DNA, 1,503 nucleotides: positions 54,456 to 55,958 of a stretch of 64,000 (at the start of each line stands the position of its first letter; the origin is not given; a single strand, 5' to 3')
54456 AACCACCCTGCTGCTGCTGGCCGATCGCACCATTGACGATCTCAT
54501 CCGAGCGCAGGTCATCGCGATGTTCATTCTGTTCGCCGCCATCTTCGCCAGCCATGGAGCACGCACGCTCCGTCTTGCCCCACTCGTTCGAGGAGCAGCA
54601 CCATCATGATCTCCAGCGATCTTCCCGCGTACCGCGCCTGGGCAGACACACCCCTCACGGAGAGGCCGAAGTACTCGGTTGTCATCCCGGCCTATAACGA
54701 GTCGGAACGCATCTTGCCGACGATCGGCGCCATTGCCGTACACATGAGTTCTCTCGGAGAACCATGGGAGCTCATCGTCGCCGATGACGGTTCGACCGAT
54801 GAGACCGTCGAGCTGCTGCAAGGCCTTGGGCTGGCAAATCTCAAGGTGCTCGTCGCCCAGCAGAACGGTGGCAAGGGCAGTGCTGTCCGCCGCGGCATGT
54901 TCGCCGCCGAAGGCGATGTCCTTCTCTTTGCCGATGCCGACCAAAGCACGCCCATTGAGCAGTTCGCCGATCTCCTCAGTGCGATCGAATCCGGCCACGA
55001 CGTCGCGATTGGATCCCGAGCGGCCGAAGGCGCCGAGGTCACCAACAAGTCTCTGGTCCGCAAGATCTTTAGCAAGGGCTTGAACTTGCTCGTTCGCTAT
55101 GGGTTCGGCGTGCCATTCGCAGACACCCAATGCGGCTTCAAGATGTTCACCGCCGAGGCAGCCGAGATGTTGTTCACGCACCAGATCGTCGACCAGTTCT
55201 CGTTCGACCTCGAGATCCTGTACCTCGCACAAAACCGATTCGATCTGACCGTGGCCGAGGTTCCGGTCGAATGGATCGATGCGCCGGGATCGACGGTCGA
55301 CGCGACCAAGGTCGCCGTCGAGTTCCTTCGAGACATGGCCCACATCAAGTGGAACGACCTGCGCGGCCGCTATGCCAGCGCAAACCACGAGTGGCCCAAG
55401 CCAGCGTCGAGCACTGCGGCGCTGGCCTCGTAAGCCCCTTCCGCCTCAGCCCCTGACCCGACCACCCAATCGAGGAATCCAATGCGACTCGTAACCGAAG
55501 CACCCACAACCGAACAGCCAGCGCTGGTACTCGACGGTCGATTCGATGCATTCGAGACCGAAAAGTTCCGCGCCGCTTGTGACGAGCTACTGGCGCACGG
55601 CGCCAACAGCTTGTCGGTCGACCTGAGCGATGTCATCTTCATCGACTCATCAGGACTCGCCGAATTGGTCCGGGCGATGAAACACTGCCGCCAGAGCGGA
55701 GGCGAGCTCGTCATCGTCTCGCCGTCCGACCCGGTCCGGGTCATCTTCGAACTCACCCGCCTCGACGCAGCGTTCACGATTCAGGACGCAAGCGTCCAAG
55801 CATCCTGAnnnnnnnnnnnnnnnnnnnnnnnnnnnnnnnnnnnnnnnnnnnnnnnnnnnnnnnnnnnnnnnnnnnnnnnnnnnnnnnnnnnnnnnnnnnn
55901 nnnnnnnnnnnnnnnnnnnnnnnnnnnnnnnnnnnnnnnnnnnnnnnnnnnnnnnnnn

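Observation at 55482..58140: Sigma-factor-less partner-switching operon: STAS, GAF-PP2C, RsbW-like kinase, STAS, REC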

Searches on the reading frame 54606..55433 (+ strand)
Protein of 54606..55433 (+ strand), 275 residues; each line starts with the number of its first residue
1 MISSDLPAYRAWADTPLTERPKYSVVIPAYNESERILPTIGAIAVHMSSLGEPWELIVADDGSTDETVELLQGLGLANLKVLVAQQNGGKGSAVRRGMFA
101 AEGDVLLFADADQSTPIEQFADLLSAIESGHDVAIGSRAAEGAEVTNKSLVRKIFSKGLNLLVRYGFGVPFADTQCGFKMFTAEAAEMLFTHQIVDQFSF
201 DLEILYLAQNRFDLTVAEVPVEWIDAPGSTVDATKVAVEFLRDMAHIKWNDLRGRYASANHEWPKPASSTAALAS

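Call 5: search_protein_families(library=pfam, proteins=[window:54606-55433:+], max_evalue=0.01)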
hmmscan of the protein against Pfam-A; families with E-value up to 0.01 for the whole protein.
window:54606-55433:+ (275 aa): 5 families
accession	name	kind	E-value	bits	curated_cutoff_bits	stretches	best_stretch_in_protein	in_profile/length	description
PF00535.33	Glycos_transf_2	-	1.8e-27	96.7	23.3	1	24-183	1-161/168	Glycosyl transferase family 2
PF10111.15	Glyco_tranf_2_2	-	2.5e-09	37.5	27.3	1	24-128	1-107/276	Glycosyltransferase like family 2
PF13641.12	Glyco_tranf_2_3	-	4.1e-09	37.2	27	1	21-114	1-98/230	Glycosyltransferase like family 2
PF13704.12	Glyco_tranf_2_4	-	0.0028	18.6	27.5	1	42-112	9-81/98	Glycosyl transferase family 2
PF14581.11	SseB_C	-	0.0058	17.2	22.5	0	8-64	36-93/106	SseB protein C-terminal domain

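Call 28: search_protein_families(library=ncbifam, proteins=[window:54606-55433:+], max_evalue=0.001)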
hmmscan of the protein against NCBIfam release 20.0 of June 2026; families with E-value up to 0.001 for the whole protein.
window:54606-55433:+ (275 aa): 18 families
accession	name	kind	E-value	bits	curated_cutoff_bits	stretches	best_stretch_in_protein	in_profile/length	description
NF007986.1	PRK10714.1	equivalog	2.6e-18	66.1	529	1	22-189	7-173/316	undecaprenyl-phosphate 4-deoxy-4-formamido-L-arabinose transferase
TIGR04182.1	glyco_TIGR04182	equivalog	1.8e-16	60.4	325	1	24-230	3-197/293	S-layer glycoprotein N-glycosyltransferase AglJ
NF047588.1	GlcsyltransPgfSStrep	equivalog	2.6e-16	59.7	500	1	22-199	2-177/308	glycosyltransferase PgfS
TIGR04283.1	glyco_like_mftF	equivalog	4.3e-15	55.9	182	1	24-134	2-104/221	TIGR04283 family arsenosugar biosynthesis glycosyltransferase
NF010496.0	PRK13915.1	equivalog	2e-14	53.4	262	1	22-122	32-136/307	glucosyl-3-phosphoglycerate synthase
NF041391.1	DPhHxTase_Halo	equivalog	2.6e-14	52.7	375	1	29-230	3-190/213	dolichyl-phosphate hexose transferase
NF041875.1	EPS_EpsD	equivalog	9.1e-14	51.6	370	1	24-122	2-99/325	exopolysaccharide biosynthesis glycosyltransferase EpsD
TIGR03937.1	PgaC_IcaA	equivalog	8.3e-13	48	422.3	1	15-113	39-136/407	poly-beta-1,6-N-acetyl-D-glucosamine synthase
NF007482.0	PRK10073.1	equivalog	4.1e-12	45.7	423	1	19-134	4-118/334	glycosyltransferase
NF047683.1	TeichurnBiosyTuaG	equivalog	4.1e-10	39.7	400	1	19-119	4-103/252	teichuronic acid biosynthesis protein TuaG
NF058614.1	PPMAGASynPpgS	equivalog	1.4e-09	37.7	370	1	25-223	4-196/226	polyprenyl-phospho-N-acetylgalactosaminyl synthase PpgS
TIGR03965.1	mycofact_glyco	equivalog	4.6e-08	32.4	280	1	18-116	71-168/467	mycofactocin biosynthesis glycosyltransferase MftF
NF038302.1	EPS_HpsE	equivalog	2.3e-06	26.8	300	1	23-114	3-98/307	hormogonium polysaccharide biosynthesis glycosyltransferase HpsE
TIGR03111.1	glyc2_xrt_Gpos1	hypoth_equivalog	4.1e-06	25.9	363.95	1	16-166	44-191/439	TIGR03111 family XrtG-associated glycosyltransferase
NF050050.1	ProtGlycPglI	equivalog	2e-05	24.1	500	1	21-139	2-120/306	GalNAc(5)-diNAcBac-PP-undecaprenol beta-1,3-glucosyltransferase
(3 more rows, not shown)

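Call 69: find_homologous_proteins(query=window:54606-55433:+, max_evalue=1e-10)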
Query window:54606-55433:+ (275 aa): 4630 proteins with E <= 1e-10 among 8000 candidates; the best 120 are listed.
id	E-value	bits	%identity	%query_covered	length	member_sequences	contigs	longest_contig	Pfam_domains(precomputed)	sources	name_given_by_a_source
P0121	1.1e-177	607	100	100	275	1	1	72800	PF10111.15,PF13641.13,PF00535.33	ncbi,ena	-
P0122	1.8e-159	547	90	100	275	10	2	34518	PF10111.15,PF13641.13,PF00535.33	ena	-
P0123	7.0e-157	538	88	100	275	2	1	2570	PF10111.15,PF13641.13,PF00535.33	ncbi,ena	-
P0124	2.6e-155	533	87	100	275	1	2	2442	PF10111.15,PF13641.13,PF00535.33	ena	-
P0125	5.2e-146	503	81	100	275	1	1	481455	PF10111.15,PF13641.13,PF00535.33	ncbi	ncbi:MAG: dolichyl-phosphate beta-glucosyltransferase [Actinomycetota bacterium]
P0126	2.1e-145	501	82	100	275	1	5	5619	PF10111.15,PF13641.13,PF00535.33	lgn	-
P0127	6.4e-143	493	84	96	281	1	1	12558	PF10111.15,PF13641.13,PF00535.33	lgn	-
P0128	1.0e-137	476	82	96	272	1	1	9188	PF10111.15,PF13641.13,PF00535.33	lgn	-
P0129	1.7e-133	462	79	95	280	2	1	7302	PF10111.15,PF13641.13,PF00535.33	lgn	-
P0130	4.1e-132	457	77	99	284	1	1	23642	PF10111.15,PF13641.13,PF00535.33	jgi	-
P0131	1.0e-131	456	79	95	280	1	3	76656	PF10111.15,PF13641.13,PF00535.33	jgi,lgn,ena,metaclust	metaclust:\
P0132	1.7e-131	455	77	95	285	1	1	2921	PF10111.15,PF13641.13,PF00535.33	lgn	-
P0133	8.8e-127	440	74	100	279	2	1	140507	PF10111.15,PF13641.13,PF00535.33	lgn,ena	-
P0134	9.7e-127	440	76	95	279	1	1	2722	PF10111.15,PF00535.33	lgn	-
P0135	1.6e-126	439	77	95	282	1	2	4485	PF10111.15,PF13641.13,PF00535.33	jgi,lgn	-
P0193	1.7e-111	390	68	93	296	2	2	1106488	PF10111.15,PF13641.13,PF00535.33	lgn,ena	-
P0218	1.4e-104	367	62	96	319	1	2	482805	PF10111.15,PF00535.33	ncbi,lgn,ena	-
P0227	5.2e-103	362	67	92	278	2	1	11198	PF10111.15,PF13641.13,PF00535.33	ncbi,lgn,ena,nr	ncbi:MAG TPA: dolichyl-phosphate beta-glucosyltransferase [Cryobacterium sp.]|nr:dolichyl-phosphate 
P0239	5.2e-102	359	64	98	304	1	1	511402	PF10111.15,PF13641.13,PF00535.33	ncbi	ncbi:dolichyl-phosphate beta-glucosyltransferase [Nakamurella sp. GG22]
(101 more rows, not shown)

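Call 70: find_encoding_contigs(protein=P0239, flank=8000, max_places=1)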
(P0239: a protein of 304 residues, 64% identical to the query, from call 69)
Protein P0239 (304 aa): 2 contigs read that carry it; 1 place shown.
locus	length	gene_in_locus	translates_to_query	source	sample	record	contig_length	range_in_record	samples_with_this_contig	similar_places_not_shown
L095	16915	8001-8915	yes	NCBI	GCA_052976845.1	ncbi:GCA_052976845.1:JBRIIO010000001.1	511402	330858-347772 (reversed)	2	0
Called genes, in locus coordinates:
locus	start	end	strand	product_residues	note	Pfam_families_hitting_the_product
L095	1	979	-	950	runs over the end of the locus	PF00535:Glycos_transf_2 (faint), PF13641:Glyco_tranf_2_3 (weak), PF13632:Glyco_trans_2_3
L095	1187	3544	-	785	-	PF00989:PAS, PF08448:PAS_4, PF13188:PAS_8 (weak), PF13426:PAS_9, PF00512:HisKA, PF02518:HATPase_c, PF00072:Response_reg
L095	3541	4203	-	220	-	PF00174:Oxidored_molyb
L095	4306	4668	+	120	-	PF01627:Hpt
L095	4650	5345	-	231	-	PF00072:Response_reg, PF00486:Trans_reg_C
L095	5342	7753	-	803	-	-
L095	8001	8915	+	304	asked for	PF13641:Glyco_tranf_2_3, PF00535:Glycos_transf_2, PF10111:Glyco_tranf_2_2 (weak)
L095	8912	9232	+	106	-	PF13466:STAS_2, PF01740:STAS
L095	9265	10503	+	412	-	PF07228:SpoIIE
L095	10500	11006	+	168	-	PF13581:HATPase_c_2, PF02518:HATPase_c (weak)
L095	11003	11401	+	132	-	PF01740:STAS, PF13466:STAS_2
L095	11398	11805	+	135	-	PF00072:Response_reg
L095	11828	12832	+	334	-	PF03372:Exo_endo_phos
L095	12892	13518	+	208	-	-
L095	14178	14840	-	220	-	PF08281:Sigma70_r4_2 (faint), PF00196:GerE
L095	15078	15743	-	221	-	PF00072:Response_reg, PF00196:GerE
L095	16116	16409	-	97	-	-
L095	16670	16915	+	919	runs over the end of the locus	PF13196:DUF4012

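Call 71: find_encoding_contigs(protein=P0193, flank=8000, max_places=1)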
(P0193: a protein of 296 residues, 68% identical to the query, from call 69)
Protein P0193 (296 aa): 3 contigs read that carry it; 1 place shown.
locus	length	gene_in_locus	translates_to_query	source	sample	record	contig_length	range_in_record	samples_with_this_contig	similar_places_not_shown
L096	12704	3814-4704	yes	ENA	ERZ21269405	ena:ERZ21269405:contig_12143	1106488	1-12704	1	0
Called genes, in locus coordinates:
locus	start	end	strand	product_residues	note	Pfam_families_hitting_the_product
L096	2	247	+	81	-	?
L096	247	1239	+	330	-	PF00512:HisKA, PF13581:HATPase_c_2, PF02518:HATPase_c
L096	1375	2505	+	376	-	PF00534:Glycos_transf_1, PF13692:Glyco_trans_1_4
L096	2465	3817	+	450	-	PF01943:Polysacc_synt, PF13440:Polysacc_synt_3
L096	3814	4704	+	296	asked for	PF00535:Glycos_transf_2, PF10111:Glyco_tranf_2_2 (weak), PF13641:Glyco_tranf_2_3 (weak)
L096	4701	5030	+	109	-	PF01740:STAS, PF13466:STAS_2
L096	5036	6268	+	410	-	PF07228:SpoIIE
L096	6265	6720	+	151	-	PF13581:HATPase_c_2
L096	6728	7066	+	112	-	PF01740:STAS, PF13466:STAS_2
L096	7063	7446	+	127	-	PF00072:Response_reg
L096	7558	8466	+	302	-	PF00248:Aldo_ket_red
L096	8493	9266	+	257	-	PF00561:Abhydrolase_1, PF12697:Abhydrolase_6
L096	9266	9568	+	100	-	PF03992:ABM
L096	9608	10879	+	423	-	PF00067:p450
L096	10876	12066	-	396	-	PF04909:Amidohydro_2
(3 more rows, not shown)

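Call 72: find_encoding_contigs(protein=P0227, flank=8000, max_places=1)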
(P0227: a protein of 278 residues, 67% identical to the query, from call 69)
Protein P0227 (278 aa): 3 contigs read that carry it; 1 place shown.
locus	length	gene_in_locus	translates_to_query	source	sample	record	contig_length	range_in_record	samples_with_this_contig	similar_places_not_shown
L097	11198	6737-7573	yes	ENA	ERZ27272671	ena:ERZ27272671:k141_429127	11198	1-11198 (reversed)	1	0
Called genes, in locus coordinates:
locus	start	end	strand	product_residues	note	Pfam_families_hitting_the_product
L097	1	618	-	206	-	?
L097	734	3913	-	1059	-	PF00512:HisKA, PF02518:HATPase_c, PF00072:Response_reg, PF01627:Hpt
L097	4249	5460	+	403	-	PF00534:Glycos_transf_1, PF13692:Glyco_trans_1_4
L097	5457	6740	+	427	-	PF13440:Polysacc_synt_3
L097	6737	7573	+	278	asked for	PF00535:Glycos_transf_2, PF10111:Glyco_tranf_2_2 (weak), PF13641:Glyco_tranf_2_3 (weak)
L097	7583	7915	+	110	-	PF01740:STAS, PF13466:STAS_2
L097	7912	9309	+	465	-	PF07228:SpoIIE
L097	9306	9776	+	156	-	PF13581:HATPase_c_2, PF02518:HATPase_c (weak)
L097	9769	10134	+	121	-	PF01740:STAS, PF13466:STAS_2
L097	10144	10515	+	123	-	PF00072:Response_reg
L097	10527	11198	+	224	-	?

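Call 73: find_encoding_contigs(protein=P0218, flank=8000, max_places=1)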
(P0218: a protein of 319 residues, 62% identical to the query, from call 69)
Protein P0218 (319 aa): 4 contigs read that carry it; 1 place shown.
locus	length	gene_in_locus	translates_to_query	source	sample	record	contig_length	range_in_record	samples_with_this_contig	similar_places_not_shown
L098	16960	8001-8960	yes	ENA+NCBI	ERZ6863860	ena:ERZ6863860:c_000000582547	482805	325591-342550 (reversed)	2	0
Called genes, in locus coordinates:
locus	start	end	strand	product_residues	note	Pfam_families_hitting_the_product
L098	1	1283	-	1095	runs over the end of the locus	-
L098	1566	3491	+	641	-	PF00989:PAS, PF08447:PAS_3 (weak), PF00512:HisKA, PF02518:HATPase_c, PF00072:Response_reg, PF01627:Hpt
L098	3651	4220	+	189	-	PF07700:HNOB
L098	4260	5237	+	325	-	PF00512:HisKA, PF13581:HATPase_c_2 (weak), PF02518:HATPase_c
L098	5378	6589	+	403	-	PF00534:Glycos_transf_1, PF13692:Glyco_trans_1_4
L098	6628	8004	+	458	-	PF01943:Polysacc_synt, PF13440:Polysacc_synt_3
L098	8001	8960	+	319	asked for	PF00535:Glycos_transf_2, PF10111:Glyco_tranf_2_2 (weak)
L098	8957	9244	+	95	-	PF01740:STAS, PF13466:STAS_2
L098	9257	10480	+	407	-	PF07228:SpoIIE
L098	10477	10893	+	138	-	PF13581:HATPase_c_2, PF02518:HATPase_c (faint)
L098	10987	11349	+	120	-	PF01740:STAS, PF13466:STAS_2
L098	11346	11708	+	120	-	PF00072:Response_reg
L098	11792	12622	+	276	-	PF00561:Abhydrolase_1, PF12146:Hydrolase_4, PF12697:Abhydrolase_6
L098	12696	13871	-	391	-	PF01070:FMN_dh, PF03060:NMO (weak), PF01645:Glu_synthase (weak), PF00478:IMPDH (weak)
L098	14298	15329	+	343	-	PF00296:Bac_luciferase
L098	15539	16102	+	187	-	PF00908:dTDP_sugar_isom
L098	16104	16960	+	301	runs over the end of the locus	PF01370:Epimerase, PF16363:GDP_Man_Dehyd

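Call 76: find_related_loci(query=window:54606-55433:+, collection=metagenome_contigs, flank=7000)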
Query window:54606-55433:+ (275 aa) in metagenome_contigs; peptide patterns used: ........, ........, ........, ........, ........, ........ (x = any residue, [..] = any of these).
600 stretches matched a pattern (row limit reached: there are more); 575 encode a relative of the query (tblastn E <= 1e-3); the best 80 are kept; 80 distinct loci.
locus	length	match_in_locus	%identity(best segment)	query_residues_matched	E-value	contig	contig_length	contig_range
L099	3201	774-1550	74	2-261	1e-133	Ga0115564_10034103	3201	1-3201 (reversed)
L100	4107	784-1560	73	2-261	1e-130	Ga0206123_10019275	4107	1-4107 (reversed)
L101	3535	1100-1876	63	3-262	3e-109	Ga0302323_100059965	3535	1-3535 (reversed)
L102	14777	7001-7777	63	3-262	2e-104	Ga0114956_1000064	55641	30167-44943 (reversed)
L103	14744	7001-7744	60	9-256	3e-94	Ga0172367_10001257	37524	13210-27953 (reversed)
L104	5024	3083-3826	59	9-256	6e-94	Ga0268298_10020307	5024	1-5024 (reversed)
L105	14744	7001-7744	61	9-256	4e-93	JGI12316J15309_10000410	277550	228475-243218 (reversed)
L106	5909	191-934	60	9-256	3e-92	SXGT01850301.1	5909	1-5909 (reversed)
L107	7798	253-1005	56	9-259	5e-88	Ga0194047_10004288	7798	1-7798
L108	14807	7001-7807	53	9-275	3e-86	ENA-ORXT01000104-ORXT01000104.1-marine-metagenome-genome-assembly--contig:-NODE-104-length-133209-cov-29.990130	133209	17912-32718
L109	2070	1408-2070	57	9-229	3e-85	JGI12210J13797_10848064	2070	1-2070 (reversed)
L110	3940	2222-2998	44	18-266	2e-60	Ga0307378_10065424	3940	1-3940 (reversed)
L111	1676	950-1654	41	21-256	1e-60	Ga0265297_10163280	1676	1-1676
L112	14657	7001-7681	43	24-248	3e-57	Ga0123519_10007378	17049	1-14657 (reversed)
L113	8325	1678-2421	44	21-266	3e-57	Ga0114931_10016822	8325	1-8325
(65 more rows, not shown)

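Call 82: search_protein_families(library=pfam, proteins=[L098:1-1283:-, L095:5342-7753:-], max_evalue=1)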
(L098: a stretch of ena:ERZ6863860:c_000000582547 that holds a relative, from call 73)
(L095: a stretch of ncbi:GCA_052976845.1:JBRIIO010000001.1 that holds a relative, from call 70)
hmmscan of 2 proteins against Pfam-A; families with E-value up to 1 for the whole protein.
L098:1-1283:- (427 aa): 2 families
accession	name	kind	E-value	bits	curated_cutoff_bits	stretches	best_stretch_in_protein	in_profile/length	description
PF10131.15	PTPS_related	-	0.0018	17.2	26.4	1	82-210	4-133/621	6-pyruvoyl-tetrahydropterin synthase related domain; membrane protein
PF13231.12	PMT_2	-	0.0072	17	26.1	1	83-189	3-102/160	Dolichyl-phosphate-mannose-protein mannosyltransferase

L095:5342-7753:- (803 aa): 3 families
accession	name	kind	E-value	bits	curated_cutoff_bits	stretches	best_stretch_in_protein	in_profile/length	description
PF00072.30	Response_reg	-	2.3e-25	89.3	30.2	1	641-751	1-110/111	Response regulator receiver domain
PF00512.31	HisKA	-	3.2e-22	78.8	26.9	1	360-425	1-66/66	His Kinase A (phospho-acceptor) domain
PF02518.31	HATPase_c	-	7.7e-22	78.3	26.4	1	472-607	1-109/111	Histidine kinase-, DNA gyrase B-, and HSP90-like ATPase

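Call 83: find_homologous_proteins(query=L095:9265-10503:+, max_evalue=1e-20)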
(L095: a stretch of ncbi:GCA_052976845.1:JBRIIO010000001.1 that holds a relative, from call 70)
Query L095:9265-10503:+ (412 aa): 163 proteins with E <= 1e-20 among 8000 candidates; the best 120 are listed.
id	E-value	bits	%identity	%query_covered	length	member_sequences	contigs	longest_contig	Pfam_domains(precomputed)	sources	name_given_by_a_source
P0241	1.9e-260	881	100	100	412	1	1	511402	PF07228.18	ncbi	ncbi:PP2C family protein-serine/threonine phosphatase [Nakamurella sp. GG22]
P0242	5.2e-161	554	83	77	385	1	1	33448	PF07228.18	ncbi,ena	-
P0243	5.2e-156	538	65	96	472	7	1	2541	PF07228.18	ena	-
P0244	7.7e-155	534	66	96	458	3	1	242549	PF07228.18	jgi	jgi:serine phosphatase RsbU (regulator of sigma subunit)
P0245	1.4e-153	530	66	96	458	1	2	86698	PF07228.18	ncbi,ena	-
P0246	1.8e-152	526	62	100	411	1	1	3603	PF07228.18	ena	-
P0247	5.9e-152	524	63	96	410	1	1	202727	PF07228.18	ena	-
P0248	2.9e-150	519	62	97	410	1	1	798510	PF07228.18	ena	-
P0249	7.2e-150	517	64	96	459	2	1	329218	PF07228.18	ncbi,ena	-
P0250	2.1e-149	516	63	95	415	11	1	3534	PF07228.18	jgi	jgi:serine phosphatase RsbU (regulator of sigma subunit)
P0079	3.1e-146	506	63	96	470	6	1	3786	PF07228.18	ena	-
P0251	6.6e-145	501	61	95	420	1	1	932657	PF07228.18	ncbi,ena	-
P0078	2.1e-144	500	62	96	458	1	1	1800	PF07228.18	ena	-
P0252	4.3e-143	495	63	96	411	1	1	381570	PF07228.18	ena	-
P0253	2.5e-141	489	61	95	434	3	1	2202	PF07228.18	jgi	jgi:serine phosphatase RsbU (regulator of sigma subunit)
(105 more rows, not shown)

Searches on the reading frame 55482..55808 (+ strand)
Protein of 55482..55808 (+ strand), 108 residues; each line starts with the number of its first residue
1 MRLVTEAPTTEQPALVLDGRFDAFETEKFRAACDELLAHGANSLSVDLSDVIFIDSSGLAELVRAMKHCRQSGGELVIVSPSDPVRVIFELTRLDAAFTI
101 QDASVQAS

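Call 5: search_protein_families(library=pfam, proteins=[window:55482-55808:+], max_evalue=0.01)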
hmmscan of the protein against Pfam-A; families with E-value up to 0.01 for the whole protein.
window:55482-55808:+ (108 aa): 2 families
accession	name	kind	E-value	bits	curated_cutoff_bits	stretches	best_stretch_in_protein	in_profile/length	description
PF01740.26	STAS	-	1.3e-17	64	22.6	1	15-104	13-103/106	STAS domain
PF13466.11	STAS_2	-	1.4e-15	57.6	29.2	1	15-95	1-80/80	STAS domain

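Call 28: search_protein_families(library=ncbifam, proteins=[window:55482-55808:+], max_evalue=0.001)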
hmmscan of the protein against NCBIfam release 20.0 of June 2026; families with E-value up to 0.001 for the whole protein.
window:55482-55808:+ (108 aa): 3 families
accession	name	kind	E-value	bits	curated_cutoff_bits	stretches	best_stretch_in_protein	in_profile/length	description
TIGR00377.1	ant_ant_sig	superfamily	2.4e-18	66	53.45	1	14-102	15-104/108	anti-sigma factor antagonist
TIGR02886.1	spore_II_AA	equivalog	9.5e-13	48.1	114.75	1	16-98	13-96/106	anti-sigma F factor antagonist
NF033618.0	mlaB_1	equivalog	4.1e-07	30.3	90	1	11-97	8-91/94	lipid asymmetry maintenance protein MlaB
